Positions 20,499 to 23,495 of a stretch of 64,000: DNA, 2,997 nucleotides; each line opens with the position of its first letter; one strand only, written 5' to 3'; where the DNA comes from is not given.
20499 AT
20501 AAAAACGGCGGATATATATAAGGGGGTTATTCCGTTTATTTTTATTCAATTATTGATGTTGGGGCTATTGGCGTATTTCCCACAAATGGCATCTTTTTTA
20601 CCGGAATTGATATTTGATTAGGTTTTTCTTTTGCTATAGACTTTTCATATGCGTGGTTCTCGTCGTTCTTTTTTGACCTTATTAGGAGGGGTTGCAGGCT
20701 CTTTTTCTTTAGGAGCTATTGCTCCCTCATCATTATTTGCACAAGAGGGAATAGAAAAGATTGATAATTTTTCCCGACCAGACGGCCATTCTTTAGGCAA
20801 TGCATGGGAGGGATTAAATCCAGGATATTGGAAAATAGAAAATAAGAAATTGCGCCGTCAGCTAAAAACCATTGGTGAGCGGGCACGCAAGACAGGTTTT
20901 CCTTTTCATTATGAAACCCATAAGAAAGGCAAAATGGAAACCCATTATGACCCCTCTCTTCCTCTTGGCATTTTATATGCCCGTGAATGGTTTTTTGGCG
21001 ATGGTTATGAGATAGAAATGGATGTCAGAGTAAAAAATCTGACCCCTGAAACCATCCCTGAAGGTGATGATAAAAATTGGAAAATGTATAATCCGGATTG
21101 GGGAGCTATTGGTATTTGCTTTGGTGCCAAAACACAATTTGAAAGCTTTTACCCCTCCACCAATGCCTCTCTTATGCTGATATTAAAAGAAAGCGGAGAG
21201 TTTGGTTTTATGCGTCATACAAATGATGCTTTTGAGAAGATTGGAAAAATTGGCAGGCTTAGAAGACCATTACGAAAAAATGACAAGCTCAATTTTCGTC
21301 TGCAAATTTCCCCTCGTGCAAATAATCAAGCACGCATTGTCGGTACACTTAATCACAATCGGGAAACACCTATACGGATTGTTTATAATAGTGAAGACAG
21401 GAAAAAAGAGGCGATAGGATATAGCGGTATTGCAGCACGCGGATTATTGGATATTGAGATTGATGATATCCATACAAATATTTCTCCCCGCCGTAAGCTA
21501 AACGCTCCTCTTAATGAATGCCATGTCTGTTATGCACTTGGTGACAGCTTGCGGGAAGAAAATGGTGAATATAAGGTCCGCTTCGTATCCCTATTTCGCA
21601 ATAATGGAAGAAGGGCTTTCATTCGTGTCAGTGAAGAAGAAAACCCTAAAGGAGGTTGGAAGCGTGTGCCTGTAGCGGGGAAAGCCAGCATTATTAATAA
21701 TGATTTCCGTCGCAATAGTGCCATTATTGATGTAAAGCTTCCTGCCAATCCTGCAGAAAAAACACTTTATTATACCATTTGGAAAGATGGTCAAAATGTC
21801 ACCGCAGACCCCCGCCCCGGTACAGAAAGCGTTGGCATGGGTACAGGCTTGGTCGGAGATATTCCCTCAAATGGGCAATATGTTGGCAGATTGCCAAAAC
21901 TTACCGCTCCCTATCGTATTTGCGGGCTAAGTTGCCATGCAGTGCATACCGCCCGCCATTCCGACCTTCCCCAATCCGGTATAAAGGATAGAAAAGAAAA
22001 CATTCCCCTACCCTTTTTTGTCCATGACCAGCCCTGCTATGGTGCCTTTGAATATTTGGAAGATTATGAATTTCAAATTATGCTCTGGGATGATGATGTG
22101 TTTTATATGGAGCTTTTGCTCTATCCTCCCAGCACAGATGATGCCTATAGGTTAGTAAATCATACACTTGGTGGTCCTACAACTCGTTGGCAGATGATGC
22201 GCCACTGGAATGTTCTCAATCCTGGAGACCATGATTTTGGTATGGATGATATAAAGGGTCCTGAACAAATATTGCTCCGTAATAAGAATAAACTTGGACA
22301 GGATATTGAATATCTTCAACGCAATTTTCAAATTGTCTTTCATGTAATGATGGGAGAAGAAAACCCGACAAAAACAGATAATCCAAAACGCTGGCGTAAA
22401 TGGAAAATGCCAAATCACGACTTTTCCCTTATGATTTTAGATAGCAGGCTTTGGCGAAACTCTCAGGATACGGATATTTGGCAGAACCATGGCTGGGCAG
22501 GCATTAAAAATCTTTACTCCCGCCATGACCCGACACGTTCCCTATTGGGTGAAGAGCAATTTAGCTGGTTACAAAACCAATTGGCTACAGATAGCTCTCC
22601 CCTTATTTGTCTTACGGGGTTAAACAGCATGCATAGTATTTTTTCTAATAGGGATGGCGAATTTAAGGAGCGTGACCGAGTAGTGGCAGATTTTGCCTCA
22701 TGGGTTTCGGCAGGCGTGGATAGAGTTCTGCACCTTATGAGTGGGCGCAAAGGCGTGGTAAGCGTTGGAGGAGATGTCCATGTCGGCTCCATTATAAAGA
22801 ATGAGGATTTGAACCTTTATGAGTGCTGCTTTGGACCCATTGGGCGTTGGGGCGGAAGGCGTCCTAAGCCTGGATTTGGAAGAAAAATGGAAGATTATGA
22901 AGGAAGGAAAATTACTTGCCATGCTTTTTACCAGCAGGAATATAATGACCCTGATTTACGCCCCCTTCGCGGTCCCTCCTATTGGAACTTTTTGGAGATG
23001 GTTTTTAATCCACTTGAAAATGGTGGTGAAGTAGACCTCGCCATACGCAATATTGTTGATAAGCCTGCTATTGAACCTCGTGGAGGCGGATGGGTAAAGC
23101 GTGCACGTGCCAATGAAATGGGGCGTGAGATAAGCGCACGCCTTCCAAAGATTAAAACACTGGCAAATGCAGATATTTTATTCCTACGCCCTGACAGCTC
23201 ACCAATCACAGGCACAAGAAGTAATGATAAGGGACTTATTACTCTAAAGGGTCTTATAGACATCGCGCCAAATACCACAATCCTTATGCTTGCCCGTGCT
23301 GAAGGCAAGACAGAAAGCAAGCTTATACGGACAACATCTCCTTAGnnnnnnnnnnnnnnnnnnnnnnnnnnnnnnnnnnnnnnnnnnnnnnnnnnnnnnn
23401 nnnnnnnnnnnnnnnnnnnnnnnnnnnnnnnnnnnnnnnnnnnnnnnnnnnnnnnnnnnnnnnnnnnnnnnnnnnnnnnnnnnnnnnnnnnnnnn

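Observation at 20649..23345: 898-aa Tat-exported PhoD-like phosphatase with a roughly 400-aa unassigned N-terminal region, appended to a TRAP transporter operon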

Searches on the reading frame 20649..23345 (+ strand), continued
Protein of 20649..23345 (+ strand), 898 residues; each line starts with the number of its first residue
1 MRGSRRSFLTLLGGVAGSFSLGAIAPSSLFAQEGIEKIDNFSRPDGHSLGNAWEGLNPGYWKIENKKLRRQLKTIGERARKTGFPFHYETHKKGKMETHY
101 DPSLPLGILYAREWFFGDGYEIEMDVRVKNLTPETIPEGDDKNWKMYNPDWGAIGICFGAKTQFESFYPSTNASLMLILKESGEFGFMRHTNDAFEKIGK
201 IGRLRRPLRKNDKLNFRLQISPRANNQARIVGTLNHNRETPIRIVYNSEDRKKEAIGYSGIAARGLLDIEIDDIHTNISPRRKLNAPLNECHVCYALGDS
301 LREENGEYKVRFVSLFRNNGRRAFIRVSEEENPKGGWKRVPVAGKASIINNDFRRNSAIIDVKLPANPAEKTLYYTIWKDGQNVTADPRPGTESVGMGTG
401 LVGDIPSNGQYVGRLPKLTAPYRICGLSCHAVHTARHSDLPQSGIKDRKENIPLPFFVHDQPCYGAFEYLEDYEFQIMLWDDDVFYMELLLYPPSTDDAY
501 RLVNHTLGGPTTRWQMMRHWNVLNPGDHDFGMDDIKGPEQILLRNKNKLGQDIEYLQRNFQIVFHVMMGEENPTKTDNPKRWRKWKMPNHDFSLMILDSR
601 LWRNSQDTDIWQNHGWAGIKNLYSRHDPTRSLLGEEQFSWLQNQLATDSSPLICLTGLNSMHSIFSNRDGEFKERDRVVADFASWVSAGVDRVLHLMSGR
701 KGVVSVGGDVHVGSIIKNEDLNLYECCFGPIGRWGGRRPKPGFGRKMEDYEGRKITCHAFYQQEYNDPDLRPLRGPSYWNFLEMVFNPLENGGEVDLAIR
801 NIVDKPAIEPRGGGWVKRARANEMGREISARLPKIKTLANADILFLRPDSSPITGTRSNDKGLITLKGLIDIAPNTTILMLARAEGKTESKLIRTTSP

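Call 55: search_protein_families(library=pfam, alignment_id=A2, max_evalue=0.00001)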
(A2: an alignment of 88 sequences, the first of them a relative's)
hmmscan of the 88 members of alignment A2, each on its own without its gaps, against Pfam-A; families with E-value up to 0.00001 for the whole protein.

A. member 1, L025:8045-9421:+ (459 aa): 1 family
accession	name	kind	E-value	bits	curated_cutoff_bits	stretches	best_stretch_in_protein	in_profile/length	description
PF09699.15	Paired_CXXCH_1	-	1.8e-06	28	20.6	0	423-459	1-37/41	Doubled CXXCH motif (Paired_CXXCH_1)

B. families by the number of members that match (of 88 scanned): 114 families (the first 25 are shown)
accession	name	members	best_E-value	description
PF16347.10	SGSH_C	12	3.9e-69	N-sulphoglucosamine sulphohydrolase, C-terminal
PF00884.28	Sulfatase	12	3.1e-61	Sulfatase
PF01663.27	Phosphodiest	6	5.3e-10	Type I phosphodiesterase / nucleotide pyrophosphatase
PF00593.30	TonB_dep_Rec_b-barrel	3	1.8e-32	TonB dependent receptor-like, beta-barrel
PF07715.20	Plug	3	1.5e-21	TonB-dependent Receptor Plug Domain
PF07394.17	DUF1501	2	5.8e-118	Protein of unknown function (DUF1501)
PF02518.31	HATPase_c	2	1.4e-28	Histidine kinase-, DNA gyrase B-, and HSP90-like ATPase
PF00072.30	Response_reg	2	4e-24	Response regulator receiver domain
PF00512.31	HisKA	2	3.4e-21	His Kinase A (phospho-acceptor) domain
PF07635.16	PSCyt1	2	3.1e-17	Planctomycete cytochrome C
PF00873.25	ACR_tran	1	5.9e-167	AcrB/AcrD/AcrF family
PF00133.28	tRNA-synt_1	1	6.9e-150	tRNA synthetases class I (I, L, M and V)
PF00490.27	ALAD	1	5e-137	Delta-aminolevulinic acid dehydratase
PF04166.17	PdxA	1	3.8e-100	Pyridoxal phosphate biosynthetic protein PdxA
PF13517.12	FG-GAP_3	1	4.6e-80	FG-GAP-like repeat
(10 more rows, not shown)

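Call 67: search_solved_structures(query=L021:8332-9819:-, max_evalue=1e-20)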
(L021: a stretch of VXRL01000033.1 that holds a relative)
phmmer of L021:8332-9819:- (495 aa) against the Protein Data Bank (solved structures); distinct sequences matched with E-value up to 1e-20: 54.
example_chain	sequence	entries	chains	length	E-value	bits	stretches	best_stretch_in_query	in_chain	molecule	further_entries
7an1_AAA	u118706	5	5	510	2.2e-89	303.6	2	124-485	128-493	Arylsulfatase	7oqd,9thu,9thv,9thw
7ana_AAA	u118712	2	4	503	2.7e-86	293.4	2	122-481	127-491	N-acetylgalactosamine-6-sulfatase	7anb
6prm_A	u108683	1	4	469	6.1e-62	213.1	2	290-481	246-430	exo-4S-kappa carrageenan S1 sulfatase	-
9fo1_A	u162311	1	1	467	3.3e-61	210.6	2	296-486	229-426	k-carrageenan sulfatase S1_16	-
6psm_A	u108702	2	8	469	1.6e-60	208.4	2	290-481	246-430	exo-4S-kappa carrageenan S1 sulfatase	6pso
3ed4_A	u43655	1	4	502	4.6e-58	200.2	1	24-480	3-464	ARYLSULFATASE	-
6bia_A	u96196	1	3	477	1.4e-55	192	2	42-262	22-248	Sulfatase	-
6b0k_A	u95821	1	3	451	1.7e-53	185.2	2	46-262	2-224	Iota-carrageenan sulfatase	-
6b0j_A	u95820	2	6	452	1.7e-53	185.2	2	46-262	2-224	Iota-carrageenan sulfatase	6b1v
9s8a_A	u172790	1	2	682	9.7e-52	179.4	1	46-415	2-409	Sulfatase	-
7stt_A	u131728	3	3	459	4.4e-51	177.2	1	46-477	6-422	N-acetylgalactosamine-6-sulfatase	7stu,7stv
9s8x_A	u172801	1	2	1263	5.5e-50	173.6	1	44-416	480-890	Sulfatase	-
9hh3_A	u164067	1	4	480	9.1e-47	163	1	42-250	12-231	Sulfatase, family S1-19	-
7all_AAA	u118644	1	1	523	4.1e-46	160.8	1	42-187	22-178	Arylsulfatase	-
9hh2_A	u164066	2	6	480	2.4e-45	158.3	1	42-250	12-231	Sulfatase, family S1-19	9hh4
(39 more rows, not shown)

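Call 68: search_solved_structures(query=L065:8636-9985:+, max_evalue=1e-20)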
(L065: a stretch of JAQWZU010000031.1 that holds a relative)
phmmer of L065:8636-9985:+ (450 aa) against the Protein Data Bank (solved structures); distinct sequences matched with E-value up to 1e-20: 49.
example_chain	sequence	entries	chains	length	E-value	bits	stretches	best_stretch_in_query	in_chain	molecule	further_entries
9bb9_A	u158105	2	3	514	2.8e-39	138.3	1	153-437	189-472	S1_8A sulfatase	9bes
9bes_B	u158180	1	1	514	8.7e-38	133.4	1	153-437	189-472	S1_8A Sulfatase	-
7stt_A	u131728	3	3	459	1.1e-34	123.2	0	18-86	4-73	N-acetylgalactosamine-6-sulfatase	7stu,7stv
5g2v_A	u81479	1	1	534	5.4e-34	120.9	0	19-140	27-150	N-ACETYLGLUCOSAMINE-6-SULFATASE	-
7p24_AAA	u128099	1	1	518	2.8e-32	115.3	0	12-138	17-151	Mucin-desulfating sulfatase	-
4upl_A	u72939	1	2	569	5.3e-31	111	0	20-120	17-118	SULFATASE FAMILY PROTEIN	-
7lha_A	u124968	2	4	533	4.3e-30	108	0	197-435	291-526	Exo-L-galactose-6-sulfatase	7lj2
4upi_A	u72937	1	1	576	4.7e-30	107.9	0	20-122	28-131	SULFATASE FAMILY PROTEIN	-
2qzu_A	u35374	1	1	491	5e-30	107.8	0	8-89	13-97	Putative sulfatase yidJ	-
7sno_A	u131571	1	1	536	3.1e-28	101.9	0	197-436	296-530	Arylsulfatase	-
7snj_A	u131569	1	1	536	3.3e-28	101.8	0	197-436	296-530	Arylsulfatase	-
7ana_AAA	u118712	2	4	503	4.2e-28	101.4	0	193-340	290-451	N-acetylgalactosamine-6-sulfatase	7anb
9bbd_A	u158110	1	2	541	8e-28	100.5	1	22-433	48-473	S1_8B sulfatase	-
7ebp_A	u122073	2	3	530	1.6e-27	99.5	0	197-344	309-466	Sulfatase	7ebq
9fo1_A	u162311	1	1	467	1.8e-27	99.4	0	18-82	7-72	k-carrageenan sulfatase S1_16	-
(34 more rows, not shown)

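Call 69: search_protein_representatives(alignment_id=A1)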
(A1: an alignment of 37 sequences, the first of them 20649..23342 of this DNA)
Query: 37 sequences, 901 profile positions. Proteins with E-value up to 0.001 (for the whole library): 184; up to 1e-10: 145; up to 1e-30: 81. The best 150 are listed.
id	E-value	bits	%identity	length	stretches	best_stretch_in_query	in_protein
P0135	0.0e+00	1339.2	-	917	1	4-899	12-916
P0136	0.0e+00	1127.9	-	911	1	6-899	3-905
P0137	0.0e+00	1042.8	-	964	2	102-900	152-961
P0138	5.7e-292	987.4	-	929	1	29-900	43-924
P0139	4.3e-280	948.1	-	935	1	5-899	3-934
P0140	7.8e-279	944.0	-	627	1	273-899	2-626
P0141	9.5e-261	884.1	-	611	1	8-593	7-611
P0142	4.1e-252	855.5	-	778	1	112-900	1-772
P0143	2.7e-251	852.8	-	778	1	240-673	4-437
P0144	2.8e-227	773.4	-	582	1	450-900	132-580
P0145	9.1e-223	758.4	-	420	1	477-900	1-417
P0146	5.4e-198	676.5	-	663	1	207-899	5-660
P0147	9.0e-198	675.7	-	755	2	108-711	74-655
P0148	8.6e-185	632.8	-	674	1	4-550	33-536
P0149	1.1e-147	510.0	-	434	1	3-443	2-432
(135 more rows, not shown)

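Call 75: search_protein_families(library=pfam, proteins=[L001:1648-2361:+, L001:2377-3777:+, L001:4181-5734:+, L001:5833-8670:+, L001:8686-9654:+, L001:12703-15537:+, L001:15670-16194:+, L001:16404-17222:-, L001:18043-18819:+, L001:18812-19651:+], max_evalue=0.00001)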
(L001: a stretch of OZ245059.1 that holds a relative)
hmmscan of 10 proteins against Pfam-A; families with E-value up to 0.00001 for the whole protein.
L001:1648-2361:+ (237 aa): 4 families
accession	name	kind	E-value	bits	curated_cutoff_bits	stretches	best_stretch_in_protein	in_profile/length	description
PF01135.25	PCMT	-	3.7e-34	118.8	20.3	1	26-210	4-188/210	Protein-L-isoaspartate(D-aspartate) O-methyltransferase (PCMT)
PF13649.12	Methyltransf_25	-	1.2e-08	36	27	1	99-180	1-83/97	Methyltransferase domain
PF13847.12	Methyltransf_31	-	5.3e-08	33.1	27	1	97-176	5-89/145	Methyltransferase domain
PF00398.26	RrnaAD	-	1.6e-06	27.9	24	1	77-149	12-82/263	Ribosomal RNA adenine dimethylase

L001:2377-3777:+ (466 aa): 1 family
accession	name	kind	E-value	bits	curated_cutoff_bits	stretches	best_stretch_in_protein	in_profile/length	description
PF02321.23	OEP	-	2.6e-55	187.6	22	2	243-425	3-187/187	Outer membrane efflux protein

L001:4181-5734:+ (517 aa): 1 family
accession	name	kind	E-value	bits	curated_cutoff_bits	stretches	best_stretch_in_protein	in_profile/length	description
PF10691.14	DUF2497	-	2.1e-17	63.8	27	1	449-514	7-74/75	Protein of unknown function (DUF2497)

L001:5833-8670:+ (945 aa): 5 families
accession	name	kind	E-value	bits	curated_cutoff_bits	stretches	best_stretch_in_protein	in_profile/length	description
PF00133.28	tRNA-synt_1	-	6.9e-150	499.8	22.7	1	19-630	2-414/414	tRNA synthetases class I (I, L, M and V)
PF08264.19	Anticodon_1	-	3.4e-36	124.8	25.1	1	672-818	1-143/148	Anticodon-binding domain of tRNA ligase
PF09334.17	tRNA-synt_1g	-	6.3e-21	75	20.1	2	47-97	8-58/391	tRNA synthetases class I (M)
PF10458.14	Val_tRNA-synt_C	-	3e-17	63.1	25.9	1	879-944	1-66/66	Valyl tRNA synthetase tRNA binding arm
PF13603.12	tRNA-synt_1_2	-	3e-07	30.5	25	0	265-336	86-157/185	Leucyl-tRNA synthetase, editing domain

L001:8686-9654:+ (322 aa): 1 family
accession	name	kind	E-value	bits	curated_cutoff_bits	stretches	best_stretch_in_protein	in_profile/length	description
PF11335.13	DUF3137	-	1.3e-35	122.7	26.1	1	177-310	1-135/139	Protein of unknown function (DUF3137)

L001:12703-15537:+ (944 aa): 2 families
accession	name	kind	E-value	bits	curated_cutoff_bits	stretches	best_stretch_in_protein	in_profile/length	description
PF00593.30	TonB_dep_Rec_b-barrel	-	1.8e-32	114.2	27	1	364-911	43-436/436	TonB dependent receptor-like, beta-barrel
PF07715.20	Plug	-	5.8e-15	56.2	23.9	1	93-207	2-107/107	TonB-dependent Receptor Plug Domain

L001:15670-16194:+ (174 aa): 1 family
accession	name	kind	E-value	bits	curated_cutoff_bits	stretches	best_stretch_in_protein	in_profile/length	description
PF05336.19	rhaM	-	5.5e-18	65.5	23.4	1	67-171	3-103/105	L-rhamnose mutarotase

L001:16404-17222:- (272 aa): 2 families
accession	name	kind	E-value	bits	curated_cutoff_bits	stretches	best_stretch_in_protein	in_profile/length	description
PF01614.24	IclR_C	-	5.1e-19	68.9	24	1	96-259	9-173/174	Bacterial transcriptional regulator IclR C-terminal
PF09339.16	HTH_IclR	-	2.6e-12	46.8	22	1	21-72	1-52/52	IclR helix-turn-helix domain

L001:18043-18819:+ (258 aa): 2 families
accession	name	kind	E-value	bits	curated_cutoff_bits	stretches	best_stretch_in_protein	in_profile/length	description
PF08241.18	Methyltransf_11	-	2.2e-09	38.3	21.2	1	42-135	6-95/95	Methyltransferase domain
PF01209.24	Ubie_methyltran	-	1.1e-06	28.6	20.1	1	91-138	107-154/233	ubiE/COQ5 methyltransferase family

L001:18812-19651:+ (279 aa): 1 family
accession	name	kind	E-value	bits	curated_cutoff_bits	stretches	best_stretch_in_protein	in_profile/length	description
PF01817.26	CM_2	-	1.3e-14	54.6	27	1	15-89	1-79/80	Chorismate mutase type II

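Call 84: search_protein_families(library=ncbifam, proteins=[P0135, P0138], max_evalue=1)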
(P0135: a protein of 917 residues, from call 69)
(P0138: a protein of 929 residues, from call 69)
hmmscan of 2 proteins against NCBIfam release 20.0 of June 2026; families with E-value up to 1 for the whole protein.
P0135 (917 aa): 3 families
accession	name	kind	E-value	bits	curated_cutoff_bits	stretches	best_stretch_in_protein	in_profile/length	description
NF058638.1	AlkPhosPhoDBac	equivalog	0.022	13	1000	1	603-661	321-373/574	alkaline phosphatase PhoD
NF001593.0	PRK00394.1-2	subfamily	0.24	10.8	181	1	106-124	125-144/184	TATA-box-binding protein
TIGR01409.1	TAT_signal_seq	domain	0.31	11.5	16.7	0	13-38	1-27/29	twin-arginine translocation signal domain-containing protein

P0138 (929 aa): 0 families

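Call 89: find_encoding_contigs(protein=P0107, flank=10000, max_places=1)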
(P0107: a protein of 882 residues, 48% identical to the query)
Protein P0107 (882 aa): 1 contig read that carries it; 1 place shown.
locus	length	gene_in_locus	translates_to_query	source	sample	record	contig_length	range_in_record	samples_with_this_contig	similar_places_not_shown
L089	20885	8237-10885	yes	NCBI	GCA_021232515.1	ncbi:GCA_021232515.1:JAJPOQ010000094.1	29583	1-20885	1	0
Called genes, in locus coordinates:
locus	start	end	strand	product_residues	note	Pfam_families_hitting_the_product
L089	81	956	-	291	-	-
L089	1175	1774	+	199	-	PF04542:Sigma70_r2, PF00196:GerE (weak), PF08281:Sigma70_r4_2 (weak), PF13384:HTH_23 (weak)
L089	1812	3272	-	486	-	PF07394:DUF1501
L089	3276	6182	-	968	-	PF07635:PSCyt1, PF07583:PSCyt2, PF07587:PSD1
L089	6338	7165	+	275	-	PF02311:AraC_binding, PF07883:Cupin_2 (weak), PF12833:HTH_18, PF00165:HTH_AraC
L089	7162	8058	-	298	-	PF01073:3Beta_HSD, PF01370:Epimerase, PF02719:Polysacc_synt_2, PF04321:RmlD_sub_bind, PF13460:NAD_binding_10, PF16363:GDP_Man_Dehyd, PF07993:NAD_binding_4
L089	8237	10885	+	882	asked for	PF09423:PhoD (weak)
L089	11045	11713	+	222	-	-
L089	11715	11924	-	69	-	PF00072:Response_reg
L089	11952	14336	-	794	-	PF00072:Response_reg (faint), PF13188:PAS_8 (faint), PF00512:HisKA, PF02518:HATPase_c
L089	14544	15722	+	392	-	PF03349:Toluene_X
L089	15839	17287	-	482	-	PF03446:NAD_binding_2, PF00393:6PGD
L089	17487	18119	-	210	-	PF01553:Acyltransferase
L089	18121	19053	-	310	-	PF01148:CTP_transf_1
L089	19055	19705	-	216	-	-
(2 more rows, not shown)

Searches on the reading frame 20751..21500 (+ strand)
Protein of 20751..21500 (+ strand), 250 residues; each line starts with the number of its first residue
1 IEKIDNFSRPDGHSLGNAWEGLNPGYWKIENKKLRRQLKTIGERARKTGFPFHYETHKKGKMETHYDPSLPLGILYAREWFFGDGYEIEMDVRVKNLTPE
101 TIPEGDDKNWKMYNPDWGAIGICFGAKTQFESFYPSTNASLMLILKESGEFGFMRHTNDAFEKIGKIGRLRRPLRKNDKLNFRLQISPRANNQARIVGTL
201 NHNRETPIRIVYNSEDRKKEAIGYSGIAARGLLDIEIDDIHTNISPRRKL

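Call 31: search_protein_families(library=pfam, proteins=[window:20751-21500:+], max_evalue=1)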
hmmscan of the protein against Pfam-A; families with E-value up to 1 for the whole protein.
window:20751-21500:+ (250 aa): 1 family
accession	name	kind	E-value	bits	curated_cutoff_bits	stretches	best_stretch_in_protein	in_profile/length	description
PF07777.16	MFMR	-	0.14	13.2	27.4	1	90-140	6-56/96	G-box binding protein MFMR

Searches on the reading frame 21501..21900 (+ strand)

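Call 31: search_protein_families(library=pfam, proteins=[window:21501-21900:+], max_evalue=1)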
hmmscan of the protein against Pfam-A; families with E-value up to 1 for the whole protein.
window:21501-21900:+ (133 aa): 0 families

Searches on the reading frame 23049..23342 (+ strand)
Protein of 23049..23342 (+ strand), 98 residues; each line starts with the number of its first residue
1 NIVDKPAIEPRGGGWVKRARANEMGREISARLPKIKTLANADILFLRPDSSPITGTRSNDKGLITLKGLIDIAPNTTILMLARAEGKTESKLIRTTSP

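Call 31: search_protein_families(library=pfam, proteins=[window:23049-23342:+], max_evalue=1)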
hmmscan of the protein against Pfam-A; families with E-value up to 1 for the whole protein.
window:23049-23342:+ (98 aa): 0 families
